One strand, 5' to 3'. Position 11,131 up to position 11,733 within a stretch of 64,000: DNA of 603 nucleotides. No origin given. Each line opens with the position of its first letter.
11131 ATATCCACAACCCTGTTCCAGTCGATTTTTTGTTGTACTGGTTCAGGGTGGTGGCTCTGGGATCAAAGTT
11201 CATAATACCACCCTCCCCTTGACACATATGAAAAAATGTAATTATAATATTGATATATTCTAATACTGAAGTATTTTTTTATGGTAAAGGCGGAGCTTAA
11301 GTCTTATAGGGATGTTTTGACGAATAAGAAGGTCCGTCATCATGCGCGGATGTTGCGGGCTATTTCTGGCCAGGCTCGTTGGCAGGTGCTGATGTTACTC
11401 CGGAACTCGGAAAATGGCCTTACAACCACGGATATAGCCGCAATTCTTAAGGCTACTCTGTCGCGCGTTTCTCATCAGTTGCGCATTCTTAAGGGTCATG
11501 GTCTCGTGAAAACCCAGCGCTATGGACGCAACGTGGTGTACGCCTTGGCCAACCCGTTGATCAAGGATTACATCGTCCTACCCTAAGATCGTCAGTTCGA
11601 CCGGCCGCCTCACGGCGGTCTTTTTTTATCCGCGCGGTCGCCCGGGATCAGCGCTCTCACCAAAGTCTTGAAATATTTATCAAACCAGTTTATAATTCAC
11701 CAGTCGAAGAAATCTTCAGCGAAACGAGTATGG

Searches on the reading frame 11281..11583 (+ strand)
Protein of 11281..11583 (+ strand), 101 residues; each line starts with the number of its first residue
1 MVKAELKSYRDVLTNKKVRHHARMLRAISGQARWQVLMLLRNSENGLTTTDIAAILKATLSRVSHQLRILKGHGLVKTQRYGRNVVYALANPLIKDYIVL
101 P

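Call 86: search_protein_families(library=pfam, proteins=[window:11281-11583:+], max_evalue=0.001)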
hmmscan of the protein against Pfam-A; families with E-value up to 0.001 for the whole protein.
window:11281-11583:+ (101 aa): 6 families
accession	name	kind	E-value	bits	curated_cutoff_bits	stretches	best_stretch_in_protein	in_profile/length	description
PF01022.26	HTH_5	-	8.1e-11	42.1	22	1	32-77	3-46/47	Bacterial regulatory protein, arsR family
PF12802.13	MarR_2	-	7.9e-06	26.4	27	1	32-79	6-53/61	MarR family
PF12840.13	HTH_20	-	1.1e-05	25.7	27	1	39-78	12-50/51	Helix-turn-helix domain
PF13384.12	HTH_23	-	0.00022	21.4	24.6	1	31-74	5-45/50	Homeodomain-like domain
PF01047.28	MarR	-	0.0004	20.6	24.6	1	32-78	4-49/59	MarR family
PF13545.12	HTH_Crp_2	-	0.0005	20.4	27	1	46-83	22-57/70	Crp-like helix-turn-helix domain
